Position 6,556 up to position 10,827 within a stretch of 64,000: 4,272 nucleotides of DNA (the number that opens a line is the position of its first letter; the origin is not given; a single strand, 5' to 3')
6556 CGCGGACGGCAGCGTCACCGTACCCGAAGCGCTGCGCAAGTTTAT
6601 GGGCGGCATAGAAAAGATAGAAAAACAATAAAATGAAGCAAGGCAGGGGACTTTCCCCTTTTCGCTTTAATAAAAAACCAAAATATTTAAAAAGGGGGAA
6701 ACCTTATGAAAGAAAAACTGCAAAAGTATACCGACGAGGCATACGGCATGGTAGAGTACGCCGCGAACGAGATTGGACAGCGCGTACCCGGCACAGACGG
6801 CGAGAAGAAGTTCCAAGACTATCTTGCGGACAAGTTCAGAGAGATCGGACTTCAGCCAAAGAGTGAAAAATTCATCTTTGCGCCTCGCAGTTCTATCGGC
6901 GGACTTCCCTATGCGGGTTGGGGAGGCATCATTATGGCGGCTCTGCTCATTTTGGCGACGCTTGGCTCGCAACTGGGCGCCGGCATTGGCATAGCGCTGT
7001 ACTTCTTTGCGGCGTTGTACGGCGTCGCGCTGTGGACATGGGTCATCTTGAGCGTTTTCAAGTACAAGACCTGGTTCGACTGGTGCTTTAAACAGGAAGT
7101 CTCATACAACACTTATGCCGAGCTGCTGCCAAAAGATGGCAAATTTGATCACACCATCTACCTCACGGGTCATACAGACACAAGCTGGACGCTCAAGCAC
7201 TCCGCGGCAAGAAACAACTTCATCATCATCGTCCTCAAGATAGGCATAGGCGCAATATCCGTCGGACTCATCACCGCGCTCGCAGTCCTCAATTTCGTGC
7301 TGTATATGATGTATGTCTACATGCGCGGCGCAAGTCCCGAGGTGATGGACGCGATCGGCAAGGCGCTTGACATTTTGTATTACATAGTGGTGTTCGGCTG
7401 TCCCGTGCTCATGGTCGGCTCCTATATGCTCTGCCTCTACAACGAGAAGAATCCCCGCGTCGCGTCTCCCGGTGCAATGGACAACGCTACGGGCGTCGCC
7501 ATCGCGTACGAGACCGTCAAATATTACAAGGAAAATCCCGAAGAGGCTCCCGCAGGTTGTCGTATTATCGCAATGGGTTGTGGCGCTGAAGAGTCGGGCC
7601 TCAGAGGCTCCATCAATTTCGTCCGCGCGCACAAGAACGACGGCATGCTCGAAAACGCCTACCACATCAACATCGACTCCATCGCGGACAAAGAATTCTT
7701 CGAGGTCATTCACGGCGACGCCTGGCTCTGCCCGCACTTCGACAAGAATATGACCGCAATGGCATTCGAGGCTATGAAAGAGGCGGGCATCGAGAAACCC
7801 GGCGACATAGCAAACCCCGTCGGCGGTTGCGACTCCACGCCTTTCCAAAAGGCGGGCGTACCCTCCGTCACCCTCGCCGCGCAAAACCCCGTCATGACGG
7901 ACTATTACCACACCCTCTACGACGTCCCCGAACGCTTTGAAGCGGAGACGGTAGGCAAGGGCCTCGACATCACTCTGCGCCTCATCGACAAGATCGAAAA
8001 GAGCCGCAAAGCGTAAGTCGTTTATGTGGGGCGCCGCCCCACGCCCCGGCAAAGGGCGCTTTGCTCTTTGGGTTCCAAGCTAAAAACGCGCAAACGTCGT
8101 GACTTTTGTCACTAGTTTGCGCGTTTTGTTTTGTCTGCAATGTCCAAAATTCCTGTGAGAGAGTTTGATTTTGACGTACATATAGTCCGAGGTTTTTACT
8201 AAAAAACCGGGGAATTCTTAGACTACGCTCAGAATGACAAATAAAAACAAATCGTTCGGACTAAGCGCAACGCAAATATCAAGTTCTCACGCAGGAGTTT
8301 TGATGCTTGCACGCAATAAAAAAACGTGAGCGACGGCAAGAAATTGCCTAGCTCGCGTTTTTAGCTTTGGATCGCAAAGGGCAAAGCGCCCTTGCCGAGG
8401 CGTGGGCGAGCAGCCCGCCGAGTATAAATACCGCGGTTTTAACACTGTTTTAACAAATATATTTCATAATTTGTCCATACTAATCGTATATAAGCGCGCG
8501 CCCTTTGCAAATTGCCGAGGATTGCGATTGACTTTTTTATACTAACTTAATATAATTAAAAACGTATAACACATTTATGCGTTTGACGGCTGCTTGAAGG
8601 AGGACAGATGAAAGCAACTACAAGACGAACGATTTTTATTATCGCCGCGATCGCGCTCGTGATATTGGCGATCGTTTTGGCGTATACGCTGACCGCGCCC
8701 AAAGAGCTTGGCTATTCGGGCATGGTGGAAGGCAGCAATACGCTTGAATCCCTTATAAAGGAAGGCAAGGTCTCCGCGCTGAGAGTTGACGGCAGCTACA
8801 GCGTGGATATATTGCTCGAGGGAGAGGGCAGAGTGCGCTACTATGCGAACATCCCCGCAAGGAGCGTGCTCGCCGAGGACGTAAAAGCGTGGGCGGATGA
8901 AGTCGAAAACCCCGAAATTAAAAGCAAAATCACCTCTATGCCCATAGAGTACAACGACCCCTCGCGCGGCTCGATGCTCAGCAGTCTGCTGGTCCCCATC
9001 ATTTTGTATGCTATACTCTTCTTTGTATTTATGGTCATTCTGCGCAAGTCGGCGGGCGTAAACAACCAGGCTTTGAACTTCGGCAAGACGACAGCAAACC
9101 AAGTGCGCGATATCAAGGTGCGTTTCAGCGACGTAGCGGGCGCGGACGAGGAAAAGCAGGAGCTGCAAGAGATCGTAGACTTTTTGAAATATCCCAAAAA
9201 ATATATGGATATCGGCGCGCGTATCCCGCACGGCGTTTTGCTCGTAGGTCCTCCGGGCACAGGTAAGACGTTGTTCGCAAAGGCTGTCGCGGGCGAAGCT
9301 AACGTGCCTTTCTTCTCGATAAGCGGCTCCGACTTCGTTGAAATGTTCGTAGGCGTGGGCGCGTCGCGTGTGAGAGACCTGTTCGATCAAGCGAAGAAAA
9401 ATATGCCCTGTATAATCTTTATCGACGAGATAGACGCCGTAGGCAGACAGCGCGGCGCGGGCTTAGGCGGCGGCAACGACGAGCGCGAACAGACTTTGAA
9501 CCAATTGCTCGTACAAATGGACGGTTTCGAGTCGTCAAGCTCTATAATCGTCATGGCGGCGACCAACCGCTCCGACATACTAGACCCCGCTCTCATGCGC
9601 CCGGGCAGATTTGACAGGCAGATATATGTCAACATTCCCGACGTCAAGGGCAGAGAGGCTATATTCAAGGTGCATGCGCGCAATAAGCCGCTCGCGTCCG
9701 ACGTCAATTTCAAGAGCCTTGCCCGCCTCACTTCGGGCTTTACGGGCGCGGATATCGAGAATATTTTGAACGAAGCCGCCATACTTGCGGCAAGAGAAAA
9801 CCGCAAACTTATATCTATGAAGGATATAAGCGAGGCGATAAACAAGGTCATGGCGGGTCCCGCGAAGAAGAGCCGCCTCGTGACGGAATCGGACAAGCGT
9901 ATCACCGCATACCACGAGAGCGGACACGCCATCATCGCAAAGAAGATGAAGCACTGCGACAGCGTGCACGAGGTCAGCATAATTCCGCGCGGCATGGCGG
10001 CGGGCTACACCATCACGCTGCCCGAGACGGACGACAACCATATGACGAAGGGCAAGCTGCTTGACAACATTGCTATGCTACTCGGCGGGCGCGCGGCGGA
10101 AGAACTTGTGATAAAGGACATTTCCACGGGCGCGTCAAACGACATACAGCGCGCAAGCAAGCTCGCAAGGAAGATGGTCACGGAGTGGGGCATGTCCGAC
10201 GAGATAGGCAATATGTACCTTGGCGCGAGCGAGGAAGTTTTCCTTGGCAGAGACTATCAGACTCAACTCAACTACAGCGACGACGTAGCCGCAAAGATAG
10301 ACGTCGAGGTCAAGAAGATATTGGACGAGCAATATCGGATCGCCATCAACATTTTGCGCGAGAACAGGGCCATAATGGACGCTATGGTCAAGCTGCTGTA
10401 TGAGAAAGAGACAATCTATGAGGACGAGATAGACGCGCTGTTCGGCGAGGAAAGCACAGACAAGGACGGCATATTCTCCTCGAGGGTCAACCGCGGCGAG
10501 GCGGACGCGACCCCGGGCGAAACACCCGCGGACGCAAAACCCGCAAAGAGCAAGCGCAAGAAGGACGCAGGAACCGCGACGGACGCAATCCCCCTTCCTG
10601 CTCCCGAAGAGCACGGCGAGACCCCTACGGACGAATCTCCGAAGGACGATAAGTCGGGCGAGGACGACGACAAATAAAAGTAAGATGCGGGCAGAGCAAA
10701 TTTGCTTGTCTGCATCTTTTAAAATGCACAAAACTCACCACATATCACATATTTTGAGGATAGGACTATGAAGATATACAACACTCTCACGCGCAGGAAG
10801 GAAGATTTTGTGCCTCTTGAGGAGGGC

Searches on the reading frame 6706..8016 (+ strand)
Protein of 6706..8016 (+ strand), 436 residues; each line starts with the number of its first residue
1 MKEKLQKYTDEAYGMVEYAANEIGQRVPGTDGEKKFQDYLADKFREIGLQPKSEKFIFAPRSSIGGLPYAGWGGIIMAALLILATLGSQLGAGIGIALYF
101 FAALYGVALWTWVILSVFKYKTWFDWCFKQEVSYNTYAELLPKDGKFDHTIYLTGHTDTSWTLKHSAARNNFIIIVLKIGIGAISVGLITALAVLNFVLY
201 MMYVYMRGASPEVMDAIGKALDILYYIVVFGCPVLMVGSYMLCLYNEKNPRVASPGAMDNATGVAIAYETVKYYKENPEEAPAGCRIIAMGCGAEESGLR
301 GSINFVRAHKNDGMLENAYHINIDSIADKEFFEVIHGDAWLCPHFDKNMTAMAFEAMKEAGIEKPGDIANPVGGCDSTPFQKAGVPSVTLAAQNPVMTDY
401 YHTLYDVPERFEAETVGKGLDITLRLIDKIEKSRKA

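Call 14: search_protein_families(library=pfam, proteins=[window:6706-8016:+])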
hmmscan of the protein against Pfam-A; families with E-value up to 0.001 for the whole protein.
window:6706-8016:+ (436 aa): 3 families
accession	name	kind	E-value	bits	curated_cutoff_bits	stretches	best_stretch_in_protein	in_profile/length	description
PF04389.22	Peptidase_M28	-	1.2e-19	71.2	21.3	1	254-423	27-189/193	Peptidase family M28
PF01546.33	Peptidase_M20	-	3.1e-07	30.9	24.6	1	251-428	27-205/206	Peptidase family M20/M25/M40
PF05343.19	Peptidase_M42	-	7.6e-05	22.3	23.2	1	256-407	131-280/292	M42 glutamyl aminopeptidase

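Call 32: find_encoding_contigs(protein=window:6706-8016:+, flank=6000, max_places=10)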
Protein window:6706-8016:+ (436 aa): 3 contigs read that carry it; 3 places shown.
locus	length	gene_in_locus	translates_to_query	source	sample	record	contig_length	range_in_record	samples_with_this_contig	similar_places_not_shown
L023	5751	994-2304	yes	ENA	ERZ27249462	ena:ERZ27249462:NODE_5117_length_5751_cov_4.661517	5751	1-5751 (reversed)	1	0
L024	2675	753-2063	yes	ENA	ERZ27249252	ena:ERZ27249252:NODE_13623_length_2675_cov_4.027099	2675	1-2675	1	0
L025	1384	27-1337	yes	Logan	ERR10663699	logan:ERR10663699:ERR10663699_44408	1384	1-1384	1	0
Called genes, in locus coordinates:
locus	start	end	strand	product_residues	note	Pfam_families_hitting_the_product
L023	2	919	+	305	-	?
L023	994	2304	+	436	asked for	PF01546:Peptidase_M20 (weak), PF04389:Peptidase_M28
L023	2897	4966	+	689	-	PF00004:AAA, PF17862:AAA_lid_3, PF23902:AAA_lid_PRS2_C (faint), PF01434:Peptidase_M41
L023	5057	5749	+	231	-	?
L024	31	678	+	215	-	PF00587:tRNA-synt_2b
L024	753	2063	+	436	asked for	PF01546:Peptidase_M20 (weak), PF04389:Peptidase_M28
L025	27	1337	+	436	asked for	PF01546:Peptidase_M20 (weak), PF04389:Peptidase_M28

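Call 33: list_cluster_members(proteins=[window:6706-8013:+, window:8608-10674:+, window:10768-12156:+, window:20228-21070:+, window:19530-19763:+])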
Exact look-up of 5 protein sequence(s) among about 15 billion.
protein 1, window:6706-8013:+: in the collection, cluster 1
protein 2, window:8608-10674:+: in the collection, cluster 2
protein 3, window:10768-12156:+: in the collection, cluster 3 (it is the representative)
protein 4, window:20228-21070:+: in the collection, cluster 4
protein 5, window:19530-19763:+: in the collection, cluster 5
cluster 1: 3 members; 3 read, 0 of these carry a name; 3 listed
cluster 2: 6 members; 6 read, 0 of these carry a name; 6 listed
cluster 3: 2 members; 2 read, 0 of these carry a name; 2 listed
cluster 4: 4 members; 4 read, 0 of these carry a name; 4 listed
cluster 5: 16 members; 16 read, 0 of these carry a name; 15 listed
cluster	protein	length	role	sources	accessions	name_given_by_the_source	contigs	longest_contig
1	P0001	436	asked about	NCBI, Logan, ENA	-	-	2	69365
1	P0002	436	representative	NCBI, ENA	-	-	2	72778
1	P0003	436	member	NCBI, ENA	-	-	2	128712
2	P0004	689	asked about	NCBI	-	-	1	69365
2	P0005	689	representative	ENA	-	-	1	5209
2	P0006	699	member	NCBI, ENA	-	-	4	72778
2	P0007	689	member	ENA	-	-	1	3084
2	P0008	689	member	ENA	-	-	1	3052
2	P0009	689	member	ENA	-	-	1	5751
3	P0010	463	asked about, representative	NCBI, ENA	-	-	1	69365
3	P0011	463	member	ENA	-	-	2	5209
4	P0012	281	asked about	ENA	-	-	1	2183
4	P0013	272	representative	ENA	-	-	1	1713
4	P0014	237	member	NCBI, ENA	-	-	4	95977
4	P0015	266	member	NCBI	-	-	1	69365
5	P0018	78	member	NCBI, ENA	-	-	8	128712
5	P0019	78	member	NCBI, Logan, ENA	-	-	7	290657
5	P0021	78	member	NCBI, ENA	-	-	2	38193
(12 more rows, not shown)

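Call 34: find_encoding_contigs(protein=P0003, flank=6000, max_places=4)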
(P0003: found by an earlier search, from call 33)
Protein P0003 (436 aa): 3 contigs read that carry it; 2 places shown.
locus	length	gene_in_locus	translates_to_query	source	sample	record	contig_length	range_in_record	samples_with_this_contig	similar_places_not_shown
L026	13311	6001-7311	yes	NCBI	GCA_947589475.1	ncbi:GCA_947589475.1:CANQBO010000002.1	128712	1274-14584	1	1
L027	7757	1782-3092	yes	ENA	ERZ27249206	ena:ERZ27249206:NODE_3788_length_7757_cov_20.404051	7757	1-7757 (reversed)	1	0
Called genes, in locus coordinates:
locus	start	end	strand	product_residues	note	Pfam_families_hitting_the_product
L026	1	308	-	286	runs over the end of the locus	PF04468:PSP1, PF28472:PSP1_3rd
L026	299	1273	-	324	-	PF13177:DNA_pol3_delta2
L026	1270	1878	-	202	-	PF02223:Thymidylate_kin, PF13521:AAA_28 (weak)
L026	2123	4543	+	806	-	PF00133:tRNA-synt_1, PF09334:tRNA-synt_1g, PF13603:tRNA-synt_1_2, PF00133:tRNA-synt_1, PF09334:tRNA-synt_1g (weak), PF08264:Anticodon_1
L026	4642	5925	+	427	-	PF02403:Seryl_tRNA_N, PF00587:tRNA-synt_2b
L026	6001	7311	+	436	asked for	PF01546:Peptidase_M20 (weak), PF04389:Peptidase_M28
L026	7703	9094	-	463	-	PF01406:tRNA-synt_1e, PF01921:tRNA-synt_1f (faint), PF09334:tRNA-synt_1g (weak), PF00133:tRNA-synt_1, PF09190:DALR_2, PF23493:CysS_C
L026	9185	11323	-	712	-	PF00004:AAA, PF17862:AAA_lid_3, PF01434:Peptidase_M41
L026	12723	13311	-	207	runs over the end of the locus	PF06866:DUF1256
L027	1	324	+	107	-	?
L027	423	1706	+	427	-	PF02403:Seryl_tRNA_N, PF00587:tRNA-synt_2b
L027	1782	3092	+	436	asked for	PF01546:Peptidase_M20 (weak), PF04389:Peptidase_M28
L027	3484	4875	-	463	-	PF01406:tRNA-synt_1e, PF01921:tRNA-synt_1f (faint), PF09334:tRNA-synt_1g (weak), PF00133:tRNA-synt_1, PF09190:DALR_2, PF23493:CysS_C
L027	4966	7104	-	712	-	PF00004:AAA, PF17862:AAA_lid_3, PF01434:Peptidase_M41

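Call 35: find_encoding_contigs(protein=P0002, flank=6000, max_places=4)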
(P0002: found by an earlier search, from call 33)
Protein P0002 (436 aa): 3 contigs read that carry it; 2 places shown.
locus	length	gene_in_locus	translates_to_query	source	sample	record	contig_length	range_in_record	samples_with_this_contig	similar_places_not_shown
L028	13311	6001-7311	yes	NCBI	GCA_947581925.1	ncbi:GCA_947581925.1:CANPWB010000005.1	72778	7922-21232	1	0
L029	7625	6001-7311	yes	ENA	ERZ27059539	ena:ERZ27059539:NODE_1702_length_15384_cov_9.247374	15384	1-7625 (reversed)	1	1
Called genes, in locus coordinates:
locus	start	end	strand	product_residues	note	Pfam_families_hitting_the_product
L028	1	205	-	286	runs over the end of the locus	PF04468:PSP1, PF28472:PSP1_3rd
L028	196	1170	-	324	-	PF13177:DNA_pol3_delta2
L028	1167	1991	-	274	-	PF02223:Thymidylate_kin, PF13521:AAA_28 (weak)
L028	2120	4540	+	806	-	PF00133:tRNA-synt_1, PF09334:tRNA-synt_1g, PF13603:tRNA-synt_1_2, PF00133:tRNA-synt_1, PF08264:Anticodon_1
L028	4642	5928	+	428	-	PF02403:Seryl_tRNA_N, PF00587:tRNA-synt_2b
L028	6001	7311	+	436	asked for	PF01546:Peptidase_M20 (weak), PF04389:Peptidase_M28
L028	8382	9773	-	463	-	PF01406:tRNA-synt_1e, PF01921:tRNA-synt_1f (faint), PF09334:tRNA-synt_1g (weak), PF00133:tRNA-synt_1, PF09190:DALR_2, PF23493:CysS_C (weak)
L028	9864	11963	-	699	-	PF00004:AAA, PF23902:AAA_lid_PRS2_C (weak), PF17862:AAA_lid_3, PF01434:Peptidase_M41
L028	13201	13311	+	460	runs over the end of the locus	PF01336:tRNA_anti-codon, PF00152:tRNA-synt_2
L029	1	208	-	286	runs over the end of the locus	PF04468:PSP1, PF28472:PSP1_3rd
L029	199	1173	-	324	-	PF13177:DNA_pol3_delta2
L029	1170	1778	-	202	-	PF02223:Thymidylate_kin, PF13521:AAA_28 (weak)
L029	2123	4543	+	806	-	PF00133:tRNA-synt_1, PF09334:tRNA-synt_1g, PF13603:tRNA-synt_1_2, PF00133:tRNA-synt_1, PF08264:Anticodon_1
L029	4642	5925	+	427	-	PF02403:Seryl_tRNA_N, PF00587:tRNA-synt_2b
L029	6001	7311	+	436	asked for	PF01546:Peptidase_M20 (weak), PF04389:Peptidase_M28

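Call 39: find_encoding_contigs(protein=P0018, flank=5000, max_places=3)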
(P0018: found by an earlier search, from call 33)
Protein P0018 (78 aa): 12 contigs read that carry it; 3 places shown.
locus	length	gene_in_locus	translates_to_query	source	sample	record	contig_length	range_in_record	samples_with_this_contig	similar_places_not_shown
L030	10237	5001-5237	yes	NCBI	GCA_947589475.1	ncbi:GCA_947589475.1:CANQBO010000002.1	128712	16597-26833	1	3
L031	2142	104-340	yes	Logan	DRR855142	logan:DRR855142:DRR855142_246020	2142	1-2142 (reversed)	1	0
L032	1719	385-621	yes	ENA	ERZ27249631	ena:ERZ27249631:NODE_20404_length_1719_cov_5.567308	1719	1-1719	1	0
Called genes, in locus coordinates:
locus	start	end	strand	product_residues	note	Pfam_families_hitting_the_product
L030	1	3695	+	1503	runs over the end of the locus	-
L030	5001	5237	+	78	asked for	-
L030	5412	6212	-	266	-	PF00288:GHMP_kinases_N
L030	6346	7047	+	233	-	PF00072:Response_reg, PF00486:Trans_reg_C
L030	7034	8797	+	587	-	PF00512:HisKA, PF02518:HATPase_c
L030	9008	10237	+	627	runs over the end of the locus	PF02922:CBM_48, PF00128:Alpha-amylase, PF02806:Alpha-amylase_C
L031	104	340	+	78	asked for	-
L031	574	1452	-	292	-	PF08543:Phos_pyr_kin, PF00294:PfkB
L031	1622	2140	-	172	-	?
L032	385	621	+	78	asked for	-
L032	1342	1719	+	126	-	?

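Call 40: find_encoding_contigs(protein=P0019, flank=5000, max_places=3)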
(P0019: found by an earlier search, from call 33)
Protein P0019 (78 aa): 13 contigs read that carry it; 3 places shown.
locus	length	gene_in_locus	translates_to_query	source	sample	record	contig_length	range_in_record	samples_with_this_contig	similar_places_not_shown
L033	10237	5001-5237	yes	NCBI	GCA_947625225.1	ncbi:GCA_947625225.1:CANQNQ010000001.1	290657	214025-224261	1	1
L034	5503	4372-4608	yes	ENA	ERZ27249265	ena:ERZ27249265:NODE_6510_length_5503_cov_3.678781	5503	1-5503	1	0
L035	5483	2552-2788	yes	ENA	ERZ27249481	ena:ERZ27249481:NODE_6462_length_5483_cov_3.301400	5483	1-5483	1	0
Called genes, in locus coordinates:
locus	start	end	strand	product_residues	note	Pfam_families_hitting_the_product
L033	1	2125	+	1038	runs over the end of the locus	-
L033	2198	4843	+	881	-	PF09479:Flg_new (weak)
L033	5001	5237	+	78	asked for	-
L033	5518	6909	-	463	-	PF01406:tRNA-synt_1e, PF01921:tRNA-synt_1f (faint), PF09334:tRNA-synt_1g (weak), PF00133:tRNA-synt_1, PF09190:DALR_2, PF23493:CysS_C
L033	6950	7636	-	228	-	PF00132:Hexapep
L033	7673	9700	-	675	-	PF00004:AAA, PF17862:AAA_lid_3, PF01434:Peptidase_M41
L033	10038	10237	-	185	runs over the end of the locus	PF06866:DUF1256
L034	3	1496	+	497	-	?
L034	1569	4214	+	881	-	PF09479:Flg_new (weak)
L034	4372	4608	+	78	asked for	-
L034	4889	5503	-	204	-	?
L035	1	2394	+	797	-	?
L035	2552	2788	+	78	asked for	-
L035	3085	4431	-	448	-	PF01406:tRNA-synt_1e, PF01921:tRNA-synt_1f (faint), PF09334:tRNA-synt_1g (weak), PF00133:tRNA-synt_1, PF09190:DALR_2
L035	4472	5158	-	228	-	PF00132:Hexapep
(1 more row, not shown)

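Call 41: find_encoding_contigs(protein=P0021, flank=5000, max_places=3)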
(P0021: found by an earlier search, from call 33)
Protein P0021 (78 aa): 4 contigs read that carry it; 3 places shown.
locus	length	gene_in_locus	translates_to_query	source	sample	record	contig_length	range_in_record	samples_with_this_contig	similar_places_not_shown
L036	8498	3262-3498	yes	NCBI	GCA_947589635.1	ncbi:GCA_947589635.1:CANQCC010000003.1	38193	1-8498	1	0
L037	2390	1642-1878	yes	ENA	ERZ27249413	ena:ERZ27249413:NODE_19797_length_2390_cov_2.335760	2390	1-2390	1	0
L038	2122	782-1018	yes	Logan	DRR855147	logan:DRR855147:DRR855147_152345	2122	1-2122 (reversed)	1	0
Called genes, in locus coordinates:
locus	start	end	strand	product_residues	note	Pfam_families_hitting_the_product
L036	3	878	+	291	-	?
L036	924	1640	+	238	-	PF00132:Hexapep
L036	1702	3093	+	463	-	PF01406:tRNA-synt_1e, PF01921:tRNA-synt_1f (faint), PF09334:tRNA-synt_1g (weak), PF00133:tRNA-synt_1, PF09190:DALR_2, PF23493:CysS_C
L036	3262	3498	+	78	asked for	-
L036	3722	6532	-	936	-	PF09479:Flg_new (faint)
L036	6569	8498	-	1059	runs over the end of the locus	-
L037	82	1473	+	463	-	PF01406:tRNA-synt_1e, PF01921:tRNA-synt_1f (faint), PF09334:tRNA-synt_1g (weak), PF00133:tRNA-synt_1, PF09190:DALR_2, PF23493:CysS_C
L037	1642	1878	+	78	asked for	-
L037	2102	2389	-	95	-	?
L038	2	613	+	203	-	?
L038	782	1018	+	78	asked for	-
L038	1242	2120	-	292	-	?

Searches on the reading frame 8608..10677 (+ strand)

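Call 14: search_protein_families(library=pfam, proteins=[window:8608-10677:+])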
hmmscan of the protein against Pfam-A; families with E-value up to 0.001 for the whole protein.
window:8608-10677:+ (689 aa): 9 families
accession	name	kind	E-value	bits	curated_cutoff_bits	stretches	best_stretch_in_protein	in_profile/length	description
PF01434.24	Peptidase_M41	-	1.5e-66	224.4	29.9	1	424-610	2-190/191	Peptidase family M41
PF00004.35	AAA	-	3.7e-48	163.7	21.2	1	210-342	1-130/131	ATPase family associated with various cellular activities (AAA)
PF17862.7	AAA_lid_3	-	3.8e-16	58.7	27.2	1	365-409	1-45/45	AAA+ lid domain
PF23902.1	AAA_lid_PRS2_C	-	9.8e-06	26.1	34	1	349-415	4-71/73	PRS2 AAA+ lid C-terminal domain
PF07728.20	AAA_5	-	6.7e-05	23.3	22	1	209-281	1-81/139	AAA domain (dynein-related subfamily)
PF06068.19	TIP49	-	0.00019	21.1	23.8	0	208-243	51-88/347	TIP49 P-loop domain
PF05496.18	RuvB_N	-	0.0004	20.6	27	0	209-276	35-94/159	Holliday junction DNA helicase RuvB P-loop domain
PF01078.27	Mg_chelatase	-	0.00064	19.6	20.3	0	197-228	12-43/207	Magnesium chelatase, subunit ChlI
PF20436.4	LonB_AAA-LID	-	0.00088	19.7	22.4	0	381-412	29-60/65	Archaeal LonB, AAA+ ATPase LID domain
